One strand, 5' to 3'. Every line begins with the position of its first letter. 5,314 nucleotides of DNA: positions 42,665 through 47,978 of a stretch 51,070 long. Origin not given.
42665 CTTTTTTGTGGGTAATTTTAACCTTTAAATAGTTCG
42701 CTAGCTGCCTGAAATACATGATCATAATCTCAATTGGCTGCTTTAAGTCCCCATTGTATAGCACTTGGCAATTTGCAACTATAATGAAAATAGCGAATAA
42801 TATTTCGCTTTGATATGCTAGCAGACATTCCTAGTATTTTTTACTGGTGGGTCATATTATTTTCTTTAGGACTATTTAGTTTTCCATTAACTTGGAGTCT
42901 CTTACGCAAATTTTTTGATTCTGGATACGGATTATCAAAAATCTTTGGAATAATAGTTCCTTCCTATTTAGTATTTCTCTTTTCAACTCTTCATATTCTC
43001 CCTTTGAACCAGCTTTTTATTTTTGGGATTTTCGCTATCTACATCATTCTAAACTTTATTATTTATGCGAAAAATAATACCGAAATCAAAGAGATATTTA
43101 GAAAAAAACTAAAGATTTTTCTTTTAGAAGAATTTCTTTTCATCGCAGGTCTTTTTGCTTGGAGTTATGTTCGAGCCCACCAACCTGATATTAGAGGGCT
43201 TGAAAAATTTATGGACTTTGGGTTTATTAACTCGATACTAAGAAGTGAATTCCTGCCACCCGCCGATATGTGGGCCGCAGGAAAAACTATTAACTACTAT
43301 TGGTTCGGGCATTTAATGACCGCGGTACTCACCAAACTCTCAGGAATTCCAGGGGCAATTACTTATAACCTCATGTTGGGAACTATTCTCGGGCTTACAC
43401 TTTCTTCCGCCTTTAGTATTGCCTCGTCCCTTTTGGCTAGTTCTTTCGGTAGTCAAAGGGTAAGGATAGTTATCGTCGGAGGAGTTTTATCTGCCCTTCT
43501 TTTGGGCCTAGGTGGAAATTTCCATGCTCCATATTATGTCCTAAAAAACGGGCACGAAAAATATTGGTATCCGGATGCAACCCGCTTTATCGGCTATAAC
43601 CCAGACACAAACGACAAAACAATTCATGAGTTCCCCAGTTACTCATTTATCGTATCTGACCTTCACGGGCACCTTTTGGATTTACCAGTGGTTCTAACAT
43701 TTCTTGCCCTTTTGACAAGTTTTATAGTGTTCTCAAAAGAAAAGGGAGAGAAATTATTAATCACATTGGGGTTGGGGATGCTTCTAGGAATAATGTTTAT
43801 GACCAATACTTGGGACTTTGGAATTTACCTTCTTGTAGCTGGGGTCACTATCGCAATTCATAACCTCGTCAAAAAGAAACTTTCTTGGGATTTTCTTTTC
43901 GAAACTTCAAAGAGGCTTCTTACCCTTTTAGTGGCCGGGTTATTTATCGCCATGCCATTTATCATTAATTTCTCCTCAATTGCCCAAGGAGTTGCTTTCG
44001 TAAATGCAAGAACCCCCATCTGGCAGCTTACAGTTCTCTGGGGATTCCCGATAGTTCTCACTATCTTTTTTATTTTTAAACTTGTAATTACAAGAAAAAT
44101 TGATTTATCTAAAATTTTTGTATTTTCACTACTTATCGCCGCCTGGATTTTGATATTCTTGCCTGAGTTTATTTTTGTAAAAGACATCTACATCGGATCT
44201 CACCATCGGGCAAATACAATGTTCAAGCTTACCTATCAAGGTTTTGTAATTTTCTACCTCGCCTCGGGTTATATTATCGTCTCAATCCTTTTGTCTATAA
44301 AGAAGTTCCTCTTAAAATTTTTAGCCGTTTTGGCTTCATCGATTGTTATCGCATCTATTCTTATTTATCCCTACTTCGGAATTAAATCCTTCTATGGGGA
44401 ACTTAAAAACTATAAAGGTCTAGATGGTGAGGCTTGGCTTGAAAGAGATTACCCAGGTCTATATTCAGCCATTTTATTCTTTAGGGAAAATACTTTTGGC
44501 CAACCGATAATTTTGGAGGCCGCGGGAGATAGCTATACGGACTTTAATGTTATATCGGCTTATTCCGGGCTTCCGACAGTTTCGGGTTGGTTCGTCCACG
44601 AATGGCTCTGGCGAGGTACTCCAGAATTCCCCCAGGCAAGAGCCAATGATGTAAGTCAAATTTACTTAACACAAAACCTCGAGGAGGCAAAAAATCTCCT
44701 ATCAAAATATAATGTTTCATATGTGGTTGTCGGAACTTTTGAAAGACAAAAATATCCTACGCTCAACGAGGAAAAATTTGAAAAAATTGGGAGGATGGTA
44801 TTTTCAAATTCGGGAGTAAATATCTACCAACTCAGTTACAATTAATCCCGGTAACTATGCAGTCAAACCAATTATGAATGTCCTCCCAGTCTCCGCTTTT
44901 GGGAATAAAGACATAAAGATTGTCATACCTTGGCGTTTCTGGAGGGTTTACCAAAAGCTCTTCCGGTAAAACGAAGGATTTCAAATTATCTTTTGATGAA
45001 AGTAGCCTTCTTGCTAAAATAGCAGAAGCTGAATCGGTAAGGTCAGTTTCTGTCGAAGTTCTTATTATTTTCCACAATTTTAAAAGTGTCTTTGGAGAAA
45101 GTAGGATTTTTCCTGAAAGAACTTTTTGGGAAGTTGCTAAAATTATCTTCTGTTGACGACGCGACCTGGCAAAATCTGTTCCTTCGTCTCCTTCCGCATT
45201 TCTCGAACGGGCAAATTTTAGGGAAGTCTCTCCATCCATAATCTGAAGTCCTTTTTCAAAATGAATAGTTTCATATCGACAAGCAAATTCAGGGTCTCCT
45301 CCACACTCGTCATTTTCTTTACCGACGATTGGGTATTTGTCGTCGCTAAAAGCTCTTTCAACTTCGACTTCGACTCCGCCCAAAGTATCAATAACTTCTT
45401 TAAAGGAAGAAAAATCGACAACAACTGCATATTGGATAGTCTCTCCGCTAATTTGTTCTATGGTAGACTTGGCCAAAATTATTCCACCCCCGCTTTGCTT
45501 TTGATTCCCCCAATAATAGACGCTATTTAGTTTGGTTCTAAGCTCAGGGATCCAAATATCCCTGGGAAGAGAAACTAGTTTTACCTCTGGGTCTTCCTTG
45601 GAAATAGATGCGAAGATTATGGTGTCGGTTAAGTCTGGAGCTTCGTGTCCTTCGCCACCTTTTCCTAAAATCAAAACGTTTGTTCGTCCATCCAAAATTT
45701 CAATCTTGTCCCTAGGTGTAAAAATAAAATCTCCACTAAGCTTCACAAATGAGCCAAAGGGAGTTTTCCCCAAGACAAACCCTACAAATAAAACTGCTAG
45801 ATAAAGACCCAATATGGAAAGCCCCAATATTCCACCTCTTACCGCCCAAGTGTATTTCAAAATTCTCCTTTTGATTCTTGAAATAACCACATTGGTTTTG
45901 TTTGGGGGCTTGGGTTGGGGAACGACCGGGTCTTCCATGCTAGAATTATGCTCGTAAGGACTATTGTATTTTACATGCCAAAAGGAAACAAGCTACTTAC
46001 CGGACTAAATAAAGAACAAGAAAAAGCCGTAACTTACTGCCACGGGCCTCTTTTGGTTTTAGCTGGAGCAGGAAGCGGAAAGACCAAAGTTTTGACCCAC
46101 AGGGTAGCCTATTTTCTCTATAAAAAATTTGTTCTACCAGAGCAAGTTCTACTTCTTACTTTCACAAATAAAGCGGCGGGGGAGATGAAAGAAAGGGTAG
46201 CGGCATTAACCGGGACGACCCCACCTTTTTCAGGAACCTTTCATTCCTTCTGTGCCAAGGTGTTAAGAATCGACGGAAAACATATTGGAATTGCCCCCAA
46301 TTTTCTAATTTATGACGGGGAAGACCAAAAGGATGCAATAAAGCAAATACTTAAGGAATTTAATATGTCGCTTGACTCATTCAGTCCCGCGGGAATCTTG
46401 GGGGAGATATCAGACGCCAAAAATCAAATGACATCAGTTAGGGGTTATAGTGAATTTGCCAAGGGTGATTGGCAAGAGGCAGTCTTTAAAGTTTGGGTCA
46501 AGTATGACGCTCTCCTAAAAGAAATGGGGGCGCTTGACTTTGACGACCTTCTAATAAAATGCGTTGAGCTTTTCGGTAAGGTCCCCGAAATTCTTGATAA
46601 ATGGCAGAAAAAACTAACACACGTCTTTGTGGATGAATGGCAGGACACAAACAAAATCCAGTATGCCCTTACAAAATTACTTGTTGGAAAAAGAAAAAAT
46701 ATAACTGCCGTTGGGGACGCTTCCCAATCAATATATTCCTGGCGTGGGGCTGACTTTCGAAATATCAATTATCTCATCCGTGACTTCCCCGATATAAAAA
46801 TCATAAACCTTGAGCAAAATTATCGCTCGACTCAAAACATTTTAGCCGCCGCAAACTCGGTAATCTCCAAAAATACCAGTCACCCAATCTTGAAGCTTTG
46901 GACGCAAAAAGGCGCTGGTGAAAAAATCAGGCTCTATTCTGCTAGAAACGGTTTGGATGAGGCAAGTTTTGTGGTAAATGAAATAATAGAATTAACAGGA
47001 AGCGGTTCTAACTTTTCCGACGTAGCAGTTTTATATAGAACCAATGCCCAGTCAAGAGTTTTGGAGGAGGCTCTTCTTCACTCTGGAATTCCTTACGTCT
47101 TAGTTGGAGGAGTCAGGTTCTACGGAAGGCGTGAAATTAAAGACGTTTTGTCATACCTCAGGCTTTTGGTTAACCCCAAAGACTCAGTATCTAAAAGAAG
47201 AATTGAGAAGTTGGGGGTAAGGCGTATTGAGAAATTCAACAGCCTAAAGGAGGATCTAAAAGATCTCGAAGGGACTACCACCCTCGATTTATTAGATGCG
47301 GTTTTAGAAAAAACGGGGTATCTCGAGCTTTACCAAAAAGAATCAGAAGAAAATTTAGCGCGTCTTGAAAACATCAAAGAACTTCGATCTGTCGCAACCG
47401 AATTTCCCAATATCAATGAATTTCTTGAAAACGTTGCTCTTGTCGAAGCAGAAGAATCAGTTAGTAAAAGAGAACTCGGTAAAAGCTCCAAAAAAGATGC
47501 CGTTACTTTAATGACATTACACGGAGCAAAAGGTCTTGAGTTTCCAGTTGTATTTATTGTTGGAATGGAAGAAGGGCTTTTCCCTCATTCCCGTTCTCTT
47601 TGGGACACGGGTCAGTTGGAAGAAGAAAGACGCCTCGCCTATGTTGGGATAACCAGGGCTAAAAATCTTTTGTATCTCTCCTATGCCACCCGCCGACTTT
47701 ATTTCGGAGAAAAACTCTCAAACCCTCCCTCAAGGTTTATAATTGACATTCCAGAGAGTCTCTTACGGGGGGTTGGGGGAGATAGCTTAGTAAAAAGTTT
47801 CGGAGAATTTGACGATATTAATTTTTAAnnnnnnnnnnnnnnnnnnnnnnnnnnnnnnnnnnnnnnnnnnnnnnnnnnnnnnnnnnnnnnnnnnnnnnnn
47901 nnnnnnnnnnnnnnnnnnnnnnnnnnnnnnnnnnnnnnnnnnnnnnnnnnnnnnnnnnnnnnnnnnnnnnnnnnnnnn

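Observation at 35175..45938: Candidate undescribed surface-display system: PilN/PilO platform + LPDAG substrates + three GT-C enzymes + LCP ligase, with the sortase/PilM-like pair at a second locus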

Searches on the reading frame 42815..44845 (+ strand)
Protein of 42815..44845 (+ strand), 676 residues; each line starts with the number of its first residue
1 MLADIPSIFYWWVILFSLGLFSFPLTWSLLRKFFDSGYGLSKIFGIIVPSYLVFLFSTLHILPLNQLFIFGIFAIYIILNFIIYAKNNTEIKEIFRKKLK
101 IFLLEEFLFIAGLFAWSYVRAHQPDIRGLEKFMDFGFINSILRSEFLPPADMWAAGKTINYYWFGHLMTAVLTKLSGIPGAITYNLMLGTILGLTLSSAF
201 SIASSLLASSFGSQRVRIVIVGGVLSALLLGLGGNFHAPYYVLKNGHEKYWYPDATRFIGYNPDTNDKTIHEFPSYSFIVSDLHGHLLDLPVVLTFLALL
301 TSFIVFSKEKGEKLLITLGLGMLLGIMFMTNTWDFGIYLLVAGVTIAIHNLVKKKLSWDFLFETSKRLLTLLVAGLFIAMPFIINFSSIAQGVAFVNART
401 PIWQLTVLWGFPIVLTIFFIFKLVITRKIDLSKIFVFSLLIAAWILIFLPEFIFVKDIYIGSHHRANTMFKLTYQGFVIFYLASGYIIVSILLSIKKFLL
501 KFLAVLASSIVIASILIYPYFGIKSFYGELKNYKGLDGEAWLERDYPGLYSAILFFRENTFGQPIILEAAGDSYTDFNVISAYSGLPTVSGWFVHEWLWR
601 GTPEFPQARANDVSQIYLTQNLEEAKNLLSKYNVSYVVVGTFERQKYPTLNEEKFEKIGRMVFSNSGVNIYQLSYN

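Call 5: search_protein_families(library=pfam, proteins=[window:42815-44845:+], max_evalue=0.1)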
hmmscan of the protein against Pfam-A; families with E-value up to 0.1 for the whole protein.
window:42815-44845:+ (676 aa): 1 family
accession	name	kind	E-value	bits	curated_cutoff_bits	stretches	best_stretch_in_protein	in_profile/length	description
PF10060.15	DUF2298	-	1.1e-99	335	27.8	2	50-424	3-387/488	Uncharacterized membrane protein (DUF2298)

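Call 8: search_protein_families(library=ncbifam, proteins=[window:42815-44845:+], max_evalue=0.1)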
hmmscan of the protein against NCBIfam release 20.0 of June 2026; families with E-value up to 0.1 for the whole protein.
window:42815-44845:+ (676 aa): 1 family
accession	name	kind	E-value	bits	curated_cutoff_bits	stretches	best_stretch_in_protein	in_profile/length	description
TIGR03662.1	Chlor_Arch_YYY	subfamily_domain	1.7e-152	509.6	300.25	2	8-424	5-428/727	chlor_Arch_YYY domain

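Call 69: search_solved_structures(query=A5, max_evalue=1)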
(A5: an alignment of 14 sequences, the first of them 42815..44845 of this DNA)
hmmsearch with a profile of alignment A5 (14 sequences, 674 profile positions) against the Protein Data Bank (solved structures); distinct sequences matched with E-value up to 1: 8.
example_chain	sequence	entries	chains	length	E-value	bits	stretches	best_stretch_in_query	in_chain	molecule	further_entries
5bmx_A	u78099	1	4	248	0.53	12.1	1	620-653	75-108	Triosephosphate isomerase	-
1vga_A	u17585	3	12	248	0.82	11.5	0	625-653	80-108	Triosephosphate isomerase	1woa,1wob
1lyx_A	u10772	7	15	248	0.87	11.4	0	625-653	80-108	Triosephosphate Isomerase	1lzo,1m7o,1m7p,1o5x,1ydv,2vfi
4zz9_A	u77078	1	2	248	0.87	11.4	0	625-653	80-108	Triosephosphate isomerase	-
3pvf_A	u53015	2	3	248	0.88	11.4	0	625-653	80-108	Triosephosphate isomerase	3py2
3pwa_A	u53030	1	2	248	0.88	11.4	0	625-653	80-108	Triosephosphate isomerase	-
5brb_A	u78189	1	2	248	0.89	11.4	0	625-653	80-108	Triosephosphate isomerase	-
5gv4_A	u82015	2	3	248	0.94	11.3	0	625-653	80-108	Triosephosphate isomerase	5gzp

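Call 81: find_homologous_proteins(query=window:42815-44845:+, max_evalue=0.001)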
Query window:42815-44845:+ (676 aa): 3335 proteins with E <= 0.001 among 8000 candidates; the best 120 are listed.
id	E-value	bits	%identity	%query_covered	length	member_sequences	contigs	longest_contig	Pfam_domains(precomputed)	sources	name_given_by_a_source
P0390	0.0e+0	1494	100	100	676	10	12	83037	PF10060.16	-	-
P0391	0.0e+0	1309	86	100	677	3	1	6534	PF10060.16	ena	-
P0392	0.0e+0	1269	83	100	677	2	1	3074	PF10060.16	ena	-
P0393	0.0e+0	1235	81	100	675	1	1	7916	PF10060.16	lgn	-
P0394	0.0e+0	1227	79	100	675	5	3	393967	PF10060.16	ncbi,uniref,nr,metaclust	ncbi:hypothetical protein A2V56_05355 [Candidatus Woesebacteria bacterium RBG_19FT_COMBO_42_9]|unire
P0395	0.0e+0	1049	68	100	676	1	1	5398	PF10060.16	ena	-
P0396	5.7e-295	998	71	89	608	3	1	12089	PF10060.16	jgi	-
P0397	1.1e-279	948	61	100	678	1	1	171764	PF10060.16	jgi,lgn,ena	-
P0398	2.6e-273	927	62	96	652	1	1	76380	PF10060.16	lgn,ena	-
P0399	4.2e-265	900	60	99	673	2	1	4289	PF10060.16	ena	-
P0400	3.0e-259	880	58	99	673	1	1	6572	PF10060.16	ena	-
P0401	2.3e-258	877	58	100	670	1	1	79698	PF10060.16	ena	-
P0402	5.8e-256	870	59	100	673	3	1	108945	PF10060.16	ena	-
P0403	2.1e-254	864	59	99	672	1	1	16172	PF10060.16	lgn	-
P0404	6.2e-254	863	59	99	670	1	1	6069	PF10060.16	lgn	-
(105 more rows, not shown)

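Call 90: predict_structure(alignment_id=A8)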
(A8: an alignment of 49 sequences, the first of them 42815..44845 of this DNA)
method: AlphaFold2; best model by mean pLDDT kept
length: 676 residues; sequences in the alignment: 49
mean_pLDDT: 88.8   pTM: 0.92
mean pLDDT of the five models: 88.8, 87.9, 86.7, 85.1, 84.6
residues with pLDDT >= 90: 461; 70-90: 150; 50-70: 52; < 50: 13
segments of 3 or more residues with pLDDT < 50: 463-468
pLDDT, mean of each block of 10 residues (from residue 1): 93 97 96 97 97 94 94 97 97 95 98 95 86 90 90 77 87 96 96 98 97 89 96 88 83 56 61 75 84 97 93 93 94 89 97 93 95 95 76 66 78 93 88 97 88 60 49 86 96 93 94 90 84 94 95 95 92 82 92 72 83 95 95 96 94 93 95 82
secondary structure, 60 per line:
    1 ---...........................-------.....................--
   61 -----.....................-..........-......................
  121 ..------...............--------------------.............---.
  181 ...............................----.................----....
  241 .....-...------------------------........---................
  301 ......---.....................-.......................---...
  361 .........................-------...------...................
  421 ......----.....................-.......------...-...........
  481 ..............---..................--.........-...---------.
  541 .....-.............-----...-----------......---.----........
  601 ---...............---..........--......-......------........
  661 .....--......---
elements in order: H4-30 H38-58 H66-86 H88-97 H99-122 H129-143 H164-176 H180-211 H216-232 H237-245 H274-281 H285-306 H310-330 H332-354 H358-385 E393-395 H402-426 H431-451 E453-455 H456-459 H470-494 H498-515 H518-526 H540-545 H547-559 E565-567 H579-584 H593-600 H604-618 H622-631 E634-639 H641-646 H653-658 E659-665 E668-673

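Call 92: fold_search(model_id=the predicted structure, library=pdb)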
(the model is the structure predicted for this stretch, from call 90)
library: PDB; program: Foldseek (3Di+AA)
matches with E <= 10: 200; with E <= 0.001: 9
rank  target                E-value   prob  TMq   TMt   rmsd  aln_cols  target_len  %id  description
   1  7e9s_A                2.4e-07  1.00  0.41  0.33  13.5       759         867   11  Archaeal oligosaccharyltransferase AglB from Archaeoglobus fulgidus in complex with an inhibitory peptide and a dolich (released 2021-09-08)
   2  8if8_C                5.1e-07  1.00  0.52  0.57  13.9       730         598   10  Arabinosyltransferase AftA (released 2023-05-31)
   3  7zlg_A                6.0e-07  1.00  0.40  0.41  11.4       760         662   11  Cryo-EM structure of C-mannosyltransferase CeDPY19, in complex with acceptor peptide and bound to CMT2-Fab and anti-Fa (released 2023-01-11)
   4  5gmy_A                7.4e-07  1.00  0.41  0.34  13.7       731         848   11  Crystal structure of the Archaeoglobus fulgidus oligosaccharyltransferase (O29867_ARCFU) tethered with an acceptor pep (released 2017-02-01)
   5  3wak                  8.8e-07  1.00  0.41  0.34  13.4       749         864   11  Crystal structure of the Archaeoglobus fulgidus oligosaccharyltransferase (O29867_ARCFU) in the apo form (released 2013-10-30)
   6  8if8_B                1.9e-06  1.00  0.50  0.54   7.4       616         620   10  Arabinosyltransferase AftA (released 2023-05-31)
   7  7zli_A                2.5e-06  1.00  0.42  0.43  10.6       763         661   10  Cryo-EM structure of C-mannosyltransferase CeDPY19, in complex with Dol25-P-Man and bound to CMT2-Fab and anti-Fab nan (released 2023-01-11)
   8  7zlh_A                2.9e-06  1.00  0.40  0.41  11.4       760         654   10  Cryo-EM structure of C-mannosyltransferase CeDPY19, in apo state, bound to CMT2-Fab and anti-Fab nanobody (released 2023-01-11)
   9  8b6l_I                3.4e-06  1.00  0.44  0.43   8.9       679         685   10  Subtomogram average of the human Sec61-TRAP-OSTA-translocon (released 2022-12-07)
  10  5f15                  2.3e-03  1.00  0.40  0.47  10.5       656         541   11  Crystal Structure of ArnT from Cupriavidus metallidurans bound to Undecaprenyl phosphate (released 2016-02-17)
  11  5ezm                  7.3e-03  1.00  0.40  0.48  10.8       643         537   11  Crystal Structure of ArnT from Cupriavidus metallidurans in the apo state (released 2016-02-17)
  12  3vu0_A                2.7e-02  1.00  0.13  0.51   6.3       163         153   15  Crystal structure of the C-terminal globular domain of oligosaccharyltransferase (AfAglB-S2, AF_0040, O30195_ARCFU) fr (released 2013-01-23)
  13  3vu0_C                7.0e-02  1.00  0.13  0.51   6.6       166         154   14  Crystal structure of the C-terminal globular domain of oligosaccharyltransferase (AfAglB-S2, AF_0040, O30195_ARCFU) fr (released 2013-01-23)
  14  3vu0_B                1.1e-01  1.00  0.13  0.46   6.1       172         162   14  Crystal structure of the C-terminal globular domain of oligosaccharyltransferase (AfAglB-S2, AF_0040, O30195_ARCFU) fr (released 2013-01-23)
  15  8tgn_A                1.3e-01  0.14  0.11  0.15  22.0       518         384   11  VMAT1 dimer with serotonin and reserpine (released 2024-03-20)
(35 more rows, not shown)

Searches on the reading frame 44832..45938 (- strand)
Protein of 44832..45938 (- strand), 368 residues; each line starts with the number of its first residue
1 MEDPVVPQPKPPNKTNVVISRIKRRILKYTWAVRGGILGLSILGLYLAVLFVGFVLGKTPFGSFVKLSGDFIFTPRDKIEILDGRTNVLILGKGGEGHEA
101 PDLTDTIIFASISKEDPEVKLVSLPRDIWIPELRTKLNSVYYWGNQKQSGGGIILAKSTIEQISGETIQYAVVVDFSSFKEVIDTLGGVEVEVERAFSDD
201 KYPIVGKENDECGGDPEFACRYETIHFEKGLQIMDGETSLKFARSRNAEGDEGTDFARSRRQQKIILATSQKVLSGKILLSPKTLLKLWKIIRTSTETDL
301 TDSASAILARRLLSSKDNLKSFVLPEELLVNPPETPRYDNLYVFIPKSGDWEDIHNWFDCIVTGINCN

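Call 5: search_protein_families(library=pfam, proteins=[window:44832-45938:-], max_evalue=0.1)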
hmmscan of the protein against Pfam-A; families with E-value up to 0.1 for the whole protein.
window:44832-45938:- (368 aa): 1 family
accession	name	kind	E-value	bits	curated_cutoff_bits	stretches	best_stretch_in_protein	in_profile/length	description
PF03816.19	LytR_cpsA_psr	-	5.9e-31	108.1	24.6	1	104-273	2-148/150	LytR_cpsA_psr family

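Call 52: search_protein_families(library=ncbifam, proteins=[window:44832-45938:-], max_evalue=0.01)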
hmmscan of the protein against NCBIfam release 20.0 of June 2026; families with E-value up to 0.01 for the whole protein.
window:44832-45938:- (368 aa): 4 families
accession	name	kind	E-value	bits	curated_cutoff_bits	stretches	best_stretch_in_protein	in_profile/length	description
TIGR00350.1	lytR_cpsA_psr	domain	6.8e-28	97.8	62.3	2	104-204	3-103/152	LCP family glycopolymer transferase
NF006897.1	PRK09379.1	equivalog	3.6e-19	69.1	441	2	87-202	61-172/298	polyisoprenyl-teichoic acid--peptidoglycan teichoic acid transferase TagU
NF051849.1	LCP_trans_Cps2A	equivalog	3.2e-13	49.7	650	2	156-199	291-334/477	LCP family glycopolymer transferase CpsA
NF047591.1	ligase_LytR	equivalog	2.4e-10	40.2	450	1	104-321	80-278/336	glycopolymer--peptidoglycan transferase LytR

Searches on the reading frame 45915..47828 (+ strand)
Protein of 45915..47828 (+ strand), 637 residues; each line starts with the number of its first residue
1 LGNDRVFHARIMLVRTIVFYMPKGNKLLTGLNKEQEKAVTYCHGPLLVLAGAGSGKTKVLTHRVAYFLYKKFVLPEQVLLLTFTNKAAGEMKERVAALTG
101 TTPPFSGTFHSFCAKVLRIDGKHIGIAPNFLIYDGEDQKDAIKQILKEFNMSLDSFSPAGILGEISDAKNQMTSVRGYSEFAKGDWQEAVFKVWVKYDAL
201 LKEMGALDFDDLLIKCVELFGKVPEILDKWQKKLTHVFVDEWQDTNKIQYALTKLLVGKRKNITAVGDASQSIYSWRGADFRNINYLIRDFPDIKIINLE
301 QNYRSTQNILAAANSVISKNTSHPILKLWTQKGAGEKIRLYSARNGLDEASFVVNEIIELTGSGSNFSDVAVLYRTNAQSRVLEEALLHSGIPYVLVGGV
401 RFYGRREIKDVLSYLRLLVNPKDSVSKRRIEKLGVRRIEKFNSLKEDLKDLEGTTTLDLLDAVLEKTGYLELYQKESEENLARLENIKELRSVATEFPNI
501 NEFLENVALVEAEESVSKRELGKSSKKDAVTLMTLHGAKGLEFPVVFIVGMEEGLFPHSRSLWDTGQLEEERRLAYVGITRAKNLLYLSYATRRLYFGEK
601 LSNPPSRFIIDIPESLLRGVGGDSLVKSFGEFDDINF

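Call 6: search_protein_families(library=pfam, proteins=[window:45915-47828:+], max_evalue=0.1)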
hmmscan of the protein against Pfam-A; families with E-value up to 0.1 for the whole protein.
window:45915-47828:+ (637 aa): 8 families
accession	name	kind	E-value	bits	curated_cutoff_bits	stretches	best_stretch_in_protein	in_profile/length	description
PF00580.27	UvrD-helicase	-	1.3e-81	274.7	23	1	31-292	1-271/271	UvrD/REP helicase N-terminal domain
PF13361.12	UvrD_C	-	1e-74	252.5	25.6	2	297-439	1-143/350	UvrD-like helicase C-terminal domain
PF13245.12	AAA_19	-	4.1e-22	79.2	25.1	1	35-275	1-132/134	AAA domain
PF13538.12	UvrD_C_2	-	1.1e-09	38.5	27.4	1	530-588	2-51/52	UvrD-like helicase C-terminal domain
PF13604.12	AAA_30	-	5.9e-06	26.6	27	1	31-102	2-73/191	AAA domain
PF01443.25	Viral_helicase1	-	0.00034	20.9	21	0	516-587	170-225/228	Viral superfamily 1 RNA helicase core domain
PF13087.12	AAA_12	-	0.00059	19.9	27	0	519-587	127-189/195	AAA domain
PF13086.12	AAA_11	-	0.095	12.9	27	0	32-120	3-90/257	AAA domain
